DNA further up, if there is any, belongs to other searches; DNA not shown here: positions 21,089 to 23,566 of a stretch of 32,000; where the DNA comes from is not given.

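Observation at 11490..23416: Four-gene helicase / DUF1156 methyltransferase / HEPN-DUF499 ATPase / second SNF2 helicase operon: candidate poorly characterised BREX/DISARM-like defence system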

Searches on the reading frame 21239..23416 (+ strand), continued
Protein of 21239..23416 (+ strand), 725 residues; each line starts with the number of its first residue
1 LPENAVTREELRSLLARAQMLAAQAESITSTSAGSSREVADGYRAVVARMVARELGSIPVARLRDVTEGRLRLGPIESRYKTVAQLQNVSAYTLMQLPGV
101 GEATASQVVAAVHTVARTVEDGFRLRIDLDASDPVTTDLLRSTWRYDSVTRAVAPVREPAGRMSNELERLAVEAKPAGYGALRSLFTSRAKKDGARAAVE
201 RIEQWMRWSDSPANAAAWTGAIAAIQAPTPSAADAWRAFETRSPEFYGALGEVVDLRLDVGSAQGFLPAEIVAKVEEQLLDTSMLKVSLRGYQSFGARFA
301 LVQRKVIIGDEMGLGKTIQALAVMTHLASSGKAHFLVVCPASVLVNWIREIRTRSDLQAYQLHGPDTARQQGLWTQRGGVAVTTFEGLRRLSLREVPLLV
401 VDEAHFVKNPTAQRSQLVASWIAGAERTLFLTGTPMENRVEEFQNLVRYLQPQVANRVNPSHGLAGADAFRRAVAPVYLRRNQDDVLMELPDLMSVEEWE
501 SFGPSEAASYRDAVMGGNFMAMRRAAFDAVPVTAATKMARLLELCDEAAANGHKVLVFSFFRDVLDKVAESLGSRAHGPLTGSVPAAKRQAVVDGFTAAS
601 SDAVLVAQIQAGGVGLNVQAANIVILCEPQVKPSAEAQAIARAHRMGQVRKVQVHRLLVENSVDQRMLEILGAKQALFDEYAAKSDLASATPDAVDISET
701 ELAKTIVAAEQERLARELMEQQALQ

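Call 39: search_solved_structures(query=window:21239-23416:+, max_evalue=0.00001)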
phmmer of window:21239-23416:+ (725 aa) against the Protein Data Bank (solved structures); distinct sequences matched with E-value up to 0.00001: 84 (the best 60 are shown).
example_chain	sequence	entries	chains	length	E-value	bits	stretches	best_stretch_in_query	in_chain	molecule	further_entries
1z63_A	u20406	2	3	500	4.6e-37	131.1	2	272-514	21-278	Helicase of the snf2/rad54 family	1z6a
6igm_H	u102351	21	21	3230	1.1e-35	126.5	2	230-455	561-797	Helicase SRCAP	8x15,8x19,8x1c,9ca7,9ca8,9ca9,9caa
7epu_B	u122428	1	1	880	1.2e-34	123.2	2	272-496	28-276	Chromodomain-helicase-DNA-binding protein 1-like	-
7enn_K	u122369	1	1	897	1.2e-34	123.1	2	272-496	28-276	Chromodomain-helicase-DNA-binding protein 1-like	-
7otq_K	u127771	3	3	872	1.3e-34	123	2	273-496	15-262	Chromodomain-helicase-DNA-binding protein 1-like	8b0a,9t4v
6iro_L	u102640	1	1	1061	1.4e-34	122.9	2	287-455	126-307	ISWI chromatin-remodeling complex ATPase ISW1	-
6jyl_K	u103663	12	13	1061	1.4e-34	122.9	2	287-455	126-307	ISWI chromatin-remodeling complex ATPase ISW1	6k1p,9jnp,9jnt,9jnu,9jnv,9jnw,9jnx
7x3t_V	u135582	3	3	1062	1.4e-34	122.9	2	287-455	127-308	ISWI chromatin-remodeling complex ATPase ISW1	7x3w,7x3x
9lj2_K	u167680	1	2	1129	1.7e-34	122.6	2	287-455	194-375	ISWI chromatin-remodeling complex ATPase ISW1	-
6ftx_W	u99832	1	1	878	1.4e-33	119.6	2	533-677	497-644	Chromatin-remodeling ATPase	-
7xyg_K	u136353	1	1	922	5.8e-33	117.5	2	531-687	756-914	ATP-dependent helicase fft3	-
9z04_A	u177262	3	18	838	8.9e-33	116.9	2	530-677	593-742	Lymphoid-specific helicase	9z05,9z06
6ne3_W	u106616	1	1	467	1.5e-32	116.1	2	531-672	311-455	SWI/SNF-related matrix-associated actin-dependent regulator of chromatin subfamily A membe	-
7xyf_K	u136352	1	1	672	2.1e-32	115.7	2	531-674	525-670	ATP-dependent helicase fft3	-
6gej_M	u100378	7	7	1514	2.3e-32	115.6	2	282-472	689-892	Helicase SWR1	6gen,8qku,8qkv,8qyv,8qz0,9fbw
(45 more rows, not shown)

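Call 40: search_protein_families(library=ncbifam, proteins=[window:21239-23416:+], max_evalue=0.001)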
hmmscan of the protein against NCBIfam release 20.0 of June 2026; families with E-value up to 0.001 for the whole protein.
window:21239-23416:+ (725 aa): 9 families
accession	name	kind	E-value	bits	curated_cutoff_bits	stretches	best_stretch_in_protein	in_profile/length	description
NF053675.1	pilus_reg_Snf2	equivalog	2.1e-56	191.6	1100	2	536-678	861-1004/1029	pilus expression-regulating Snf2 family helicase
NF058637.1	helic_SCO1167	equivalog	9.1e-48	163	1200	2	535-686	762-914/932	SCO1167/SCO6262 family helicase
NF041062.1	DpdE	equivalog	9.2e-27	93.4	500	2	307-454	174-316/1048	protein DpdE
NF041790.1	anti-phage_ZorD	equivalog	2.5e-25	88.6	1500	2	534-655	903-1033/1035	type I Zorya anti-phage system protein ZorD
NF038318.1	DISARM_DrmD_b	equivalog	1.3e-23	83.1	950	2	302-454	46-209/868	DISARM system SNF2-like helicase DrmD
NF038317.1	DISARM_DrmD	equivalog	7.7e-19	67.5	610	2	305-358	126-180/1021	DISARM system SNF2-like helicase DrmD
NF003426.0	PRK04914.1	equivalog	4.2e-13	48.4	576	1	304-438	171-319/959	RNA polymerase-associated protein RapA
NF010337.0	PRK13766.1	equivalog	1.6e-08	33.1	610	0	287-405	15-142/781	Hef nuclease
NF042964.1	phospholipD_antiphage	equivalog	1.8e-08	33.2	1100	1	303-358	249-304/895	phospholipase D-like domain-containing anti-phage protein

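Call 49: search_dna_similar(query=window:21239-23416:+, collection=plasmids, mode=protein, max_rows=25, max_evalue=1e-30)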
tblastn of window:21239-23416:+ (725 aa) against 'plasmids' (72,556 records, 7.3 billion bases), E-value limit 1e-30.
Records with a match: 102; places in all: 102; records where one place covers at least 80% of the query: 5.
Best place of each record, by identity: <60% 102.
By first word of the organism name: Pseudosulfitobacter 30; Streptomyces 10; Nostoc 7; Aeromonas 6; Pseudoalteromonas 5; Rhodococcus 3; Serratia 3; Stutzerimonas 3; Rhizobium 3; Tolypothrix 2; and 26 more.
By predicted mobility (MOB-suite, as given by PLSDB): non-mobilizable 77; conjugative 18; mobilizable 7.
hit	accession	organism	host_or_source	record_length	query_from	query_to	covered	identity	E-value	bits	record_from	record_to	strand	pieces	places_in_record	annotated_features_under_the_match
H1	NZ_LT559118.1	Nonomuraea gerenzanensis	-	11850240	49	714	92%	52.5%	0e+0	610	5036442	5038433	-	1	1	none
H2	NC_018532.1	Arthrobacter sp. Rue61a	-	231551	45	714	92%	46.0%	3e-165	535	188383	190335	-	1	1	DEAD/DEAH box helicase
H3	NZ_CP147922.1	Rhodococcus qingshengii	sediment,mangrove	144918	55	714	91%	45.8%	4e-164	531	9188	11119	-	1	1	DEAD/DEAH box helicase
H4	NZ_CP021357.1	Rhodococcus oxybenzonivorans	river sediment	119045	38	714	93%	42.5%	7e-140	461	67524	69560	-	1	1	SNF2-related protein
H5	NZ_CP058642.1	Rhodococcus sp. ZPP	cell culture,soil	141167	38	714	93%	42.5%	7e-140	461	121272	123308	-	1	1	SNF2-related protein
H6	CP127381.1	Aerococcus tenax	Homo sapiens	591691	228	714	67%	41.1%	4e-112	380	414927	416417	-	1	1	SNF2-related protein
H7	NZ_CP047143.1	Lactobacillus crispatus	Gallus gallus,Isolated and purified ...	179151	263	714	62%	41.4%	3e-101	349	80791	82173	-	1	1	DEAD/DEAH box helicase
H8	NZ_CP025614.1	Niveispirillum cyanobacteriorum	sing cell,cyanobacterial aggregates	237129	285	704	58%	32.5%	6e-39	163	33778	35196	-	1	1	DEAD/DEAH box helicase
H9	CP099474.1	Roseomonas mucosa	Human skin,single cell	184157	288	702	57%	31.9%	2e-38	161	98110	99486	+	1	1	DEAD/DEAH box helicase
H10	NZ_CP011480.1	Hoeflea sp. IMCC20628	-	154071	285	679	54%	33.5%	7e-40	166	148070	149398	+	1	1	DEAD/DEAH box helicase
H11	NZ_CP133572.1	Pseudoalteromonas sp. HL-AS2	sediment core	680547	234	685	62%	29.1%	4e-40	167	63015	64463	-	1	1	DEAD/DEAH box helicase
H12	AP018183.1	Nostoc carneum NIES-2107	-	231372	283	698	57%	31.5%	2e-41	171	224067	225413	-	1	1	SWI/SNF family helicase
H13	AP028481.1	Serratia marcescens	Homo sapiens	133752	270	686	58%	31.5%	3e-39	164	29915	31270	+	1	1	hypothetical protein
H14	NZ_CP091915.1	Nostoc sp. UHCC 0870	cell culture,Brackish water, ...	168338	283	698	57%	31.1%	3e-41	170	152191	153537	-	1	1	DEAD/DEAH box helicase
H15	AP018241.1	Microchaete diplosiphon NIES-3275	-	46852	283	698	57%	31.0%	2e-40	168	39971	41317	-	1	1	SNF2-related protein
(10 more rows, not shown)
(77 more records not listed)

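Call 50: get_annotated_region(hit=H2, flank=13000)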
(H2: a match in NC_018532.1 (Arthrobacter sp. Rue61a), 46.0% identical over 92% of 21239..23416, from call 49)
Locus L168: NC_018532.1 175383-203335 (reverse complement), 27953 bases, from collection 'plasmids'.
description: Arthrobacter sp. Rue61a plasmid p232, complete sequence
organism: Arthrobacter sp. Rue61a (NCBI taxid 1118963)
taxonomy: Bacteria; Actinomycetota; Actinomycetes; Micrococcales; Micrococcaceae; Arthrobacter; Arthrobacter sp. Rue61a
host: -; source: -; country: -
typing (MOB-suite, as given by PLSDB): conjugative; replicon rep_cluster_1668; relaxase MOBF; mating-pair formation MPF_T
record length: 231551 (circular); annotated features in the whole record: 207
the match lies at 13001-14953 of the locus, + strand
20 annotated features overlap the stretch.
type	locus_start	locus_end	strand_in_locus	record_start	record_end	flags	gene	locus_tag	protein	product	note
CDS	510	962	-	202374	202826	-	-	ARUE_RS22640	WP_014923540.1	phage integrase N-terminal SAM-like domain-containing protein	GO:0015074 - DNA integration [Evidence IEA]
CDS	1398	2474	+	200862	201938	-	-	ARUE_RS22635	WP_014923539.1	Abi family protein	-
CDS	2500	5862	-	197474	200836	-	-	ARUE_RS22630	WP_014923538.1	Swt1 family HEPN domain-containing protein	-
CDS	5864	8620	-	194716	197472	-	-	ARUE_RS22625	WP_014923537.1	DUF1156 domain-containing protein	-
CDS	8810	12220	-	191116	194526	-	-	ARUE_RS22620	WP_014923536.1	helicase-related protein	-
CDS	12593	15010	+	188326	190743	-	-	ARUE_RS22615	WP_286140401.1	DEAD/DEAH box helicase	-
CDS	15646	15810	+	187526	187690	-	-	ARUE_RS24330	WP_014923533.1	hypothetical protein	-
CDS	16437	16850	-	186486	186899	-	-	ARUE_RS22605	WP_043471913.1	hypothetical protein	-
CDS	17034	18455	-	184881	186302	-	-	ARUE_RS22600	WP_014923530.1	hypothetical protein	-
CDS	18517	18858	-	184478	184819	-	-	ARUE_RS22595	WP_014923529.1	helix-turn-helix transcriptional regulator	-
CDS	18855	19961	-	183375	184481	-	-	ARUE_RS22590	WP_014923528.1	site-specific integrase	GO:0015074 - DNA integration [Evidence IEA]; GO:0006310 - DNA recombination [Evidence IEA]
CDS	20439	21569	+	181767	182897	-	-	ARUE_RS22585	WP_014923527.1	site-specific integrase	GO:0015074 - DNA integration [Evidence IEA]; GO:0006310 - DNA recombination [Evidence IEA]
CDS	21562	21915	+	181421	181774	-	-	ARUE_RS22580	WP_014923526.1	helix-turn-helix transcriptional regulator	-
CDS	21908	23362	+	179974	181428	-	-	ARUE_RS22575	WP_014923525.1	hypothetical protein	-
CDS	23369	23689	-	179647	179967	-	-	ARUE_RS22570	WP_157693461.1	hypothetical protein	-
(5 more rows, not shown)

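Call 51: get_annotated_region(hit=H3, flank=13000)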
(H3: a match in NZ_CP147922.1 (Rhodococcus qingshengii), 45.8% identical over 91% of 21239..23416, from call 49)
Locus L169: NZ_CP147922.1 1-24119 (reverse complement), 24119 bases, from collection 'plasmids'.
description: Rhodococcus qingshengii strain 190158 plasmid unnamed, complete sequence
organism: Rhodococcus qingshengii (NCBI taxid 334542)
taxonomy: Bacteria; Actinomycetota; Actinomycetes; Mycobacteriales; Nocardiaceae; Rhodococcus; Rhodococcus qingshengii
host: -; source: sediment,mangrove; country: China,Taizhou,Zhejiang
typing (MOB-suite, as given by PLSDB): mobilizable; relaxase MOBP
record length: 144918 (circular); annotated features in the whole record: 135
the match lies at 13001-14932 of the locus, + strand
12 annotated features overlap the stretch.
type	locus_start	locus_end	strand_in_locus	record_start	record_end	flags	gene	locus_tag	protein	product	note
CDS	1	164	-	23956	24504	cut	-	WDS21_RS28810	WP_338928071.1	recombinase family protein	GO:0006310 - DNA recombination [Evidence IEA]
CDS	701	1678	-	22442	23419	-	-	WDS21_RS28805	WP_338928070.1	hypothetical protein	-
CDS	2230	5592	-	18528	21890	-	-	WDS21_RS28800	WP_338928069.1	Swt1 family HEPN domain-containing protein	-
CDS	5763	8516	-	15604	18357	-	-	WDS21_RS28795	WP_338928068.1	DUF1156 domain-containing protein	-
CDS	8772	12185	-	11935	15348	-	-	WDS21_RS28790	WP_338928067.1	helicase-related protein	-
CDS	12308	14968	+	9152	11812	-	-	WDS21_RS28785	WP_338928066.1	DEAD/DEAH box helicase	-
CDS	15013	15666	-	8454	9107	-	-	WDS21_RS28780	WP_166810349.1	hypothetical protein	-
CDS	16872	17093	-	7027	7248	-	-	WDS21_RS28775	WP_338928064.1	hypothetical protein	-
CDS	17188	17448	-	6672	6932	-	-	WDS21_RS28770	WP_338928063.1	hypothetical protein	-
CDS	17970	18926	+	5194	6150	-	-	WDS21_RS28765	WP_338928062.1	recombinase family protein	GO:0006310 - DNA recombination [Evidence IEA]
CDS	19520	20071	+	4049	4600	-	-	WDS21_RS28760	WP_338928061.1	NYN domain-containing protein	-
CDS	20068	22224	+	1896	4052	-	-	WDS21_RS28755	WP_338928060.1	N-6 DNA methylase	GO:0006306 - DNA methylation [Evidence IEA]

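Call 52: get_annotated_region(hit=H4, flank=13000)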
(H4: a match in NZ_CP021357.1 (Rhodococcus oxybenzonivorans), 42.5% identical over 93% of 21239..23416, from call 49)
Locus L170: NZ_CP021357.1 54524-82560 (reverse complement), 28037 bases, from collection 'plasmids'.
description: Rhodococcus oxybenzonivorans strain S2-17 plasmid pRB11, complete sequence
organism: Rhodococcus oxybenzonivorans (NCBI taxid 1990687)
taxonomy: Bacteria; Actinomycetota; Actinomycetes; Mycobacteriales; Nocardiaceae; Rhodococcus; Rhodococcus oxybenzonivorans
host: -; source: river sediment; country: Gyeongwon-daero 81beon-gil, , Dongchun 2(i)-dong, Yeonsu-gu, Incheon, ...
typing (MOB-suite, as given by PLSDB): mobilizable; relaxase MOBF
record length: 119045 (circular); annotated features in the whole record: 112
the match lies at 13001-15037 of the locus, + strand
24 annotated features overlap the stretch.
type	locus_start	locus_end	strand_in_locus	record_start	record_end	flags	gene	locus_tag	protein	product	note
CDS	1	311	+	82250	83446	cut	-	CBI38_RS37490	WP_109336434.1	DUF2637 domain-containing protein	-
CDS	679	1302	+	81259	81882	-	-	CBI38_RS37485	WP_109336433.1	hypothetical protein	-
CDS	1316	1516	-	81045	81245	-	-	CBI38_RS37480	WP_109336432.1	hypothetical protein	-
CDS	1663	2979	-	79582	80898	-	-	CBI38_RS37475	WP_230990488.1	site-specific integrase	GO:0015074 - DNA integration [Evidence IEA]; GO:0006310 - DNA recombination [Evidence IEA]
CDS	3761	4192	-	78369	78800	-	-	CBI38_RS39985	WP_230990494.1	tyrosine-type recombinase/integrase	GO:0015074 - DNA integration [Evidence IEA]; GO:0006310 - DNA recombination [Evidence IEA]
CDS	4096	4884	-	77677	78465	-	-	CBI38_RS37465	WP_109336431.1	site-specific integrase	GO:0015074 - DNA integration [Evidence IEA]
CDS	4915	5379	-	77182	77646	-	-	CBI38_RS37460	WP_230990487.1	recombinase family protein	GO:0006310 - DNA recombination [Evidence IEA]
CDS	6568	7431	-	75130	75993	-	-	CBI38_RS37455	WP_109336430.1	ParB/RepB/Spo0J family partition protein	GO:0007059 - chromosome segregation [Evidence IEA]; GO:0000910 - cytokinesis [Evidence IEA]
CDS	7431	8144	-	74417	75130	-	-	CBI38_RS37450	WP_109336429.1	ParA family protein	-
CDS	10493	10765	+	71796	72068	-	-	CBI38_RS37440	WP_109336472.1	hypothetical protein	-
CDS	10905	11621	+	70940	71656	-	-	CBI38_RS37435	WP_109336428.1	HNH endonuclease family protein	-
CDS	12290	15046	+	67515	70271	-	-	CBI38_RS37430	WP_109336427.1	SNF2-related protein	-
CDS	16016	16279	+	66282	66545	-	-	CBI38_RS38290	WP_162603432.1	hypothetical protein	-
CDS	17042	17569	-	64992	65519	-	-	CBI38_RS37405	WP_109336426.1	PaaI family thioesterase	-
CDS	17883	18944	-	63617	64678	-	-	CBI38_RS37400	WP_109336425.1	BtrH N-terminal domain-containing protein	-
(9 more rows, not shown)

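Call 71: predict_structure(alignment_id=A1)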
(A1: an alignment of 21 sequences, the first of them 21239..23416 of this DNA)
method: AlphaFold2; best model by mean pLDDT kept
length: 725 residues; sequences in the alignment: 21
mean_pLDDT: 80.3   pTM: 0.47
mean pLDDT of the five models: 80.3, 79.8, 76.6, 71.8, 70.0
residues with pLDDT >= 90: 171; 70-90: 417; 50-70: 102; < 50: 35
segments of 3 or more residues with pLDDT < 50: 1-3, 259-265, 613-615, 646-648, 681-683, 685-696
pLDDT, mean of each block of 10 residues (from residue 1): 64 90 92 90 89 85 77 87 90 91 90 83 67 88 92 91 91 86 82 89 92 91 90 86 74 65 57 86 82 83 86 72 91 83 76 89 86 88 85 76 73 81 86 70 83 83 63 80 52 74 86 86 84 87 91 87 89 90 74 79 83 53 82 67 55 84 85 66 45 52 80 84 74
secondary structure, 60 per line:
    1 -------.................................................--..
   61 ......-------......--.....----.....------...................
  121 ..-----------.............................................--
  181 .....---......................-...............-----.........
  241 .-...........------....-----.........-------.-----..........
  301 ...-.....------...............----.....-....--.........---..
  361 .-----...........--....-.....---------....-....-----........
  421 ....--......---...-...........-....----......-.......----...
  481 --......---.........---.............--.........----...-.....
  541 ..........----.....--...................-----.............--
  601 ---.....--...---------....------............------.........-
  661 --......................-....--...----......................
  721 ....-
elements in order (helices of 4 or more, strands of 3 or more residues): H8-56 H60-66 H74-79 H83-86 H91-95 H102-122 H134-178 H181-185 H189-210 H212-226 H232-241 H243-253 H260-263 H269-277 H291-303 E305-309 H316-330 E335-339 H341-344 H347-354 E359-361 H367-377 E380-383 H385-389 E399-402 H404-407 H413-424 E427-432 H440-450 H452-455 H460-465 H467-473 E478-480 H483-488 E492-500 H504-516 H519-527 H536-550 E555-559 H562-575 E576-580 H586-598 E604-608 E623-626 H633-644 E651-659 H663-684 H686-689 H699-724
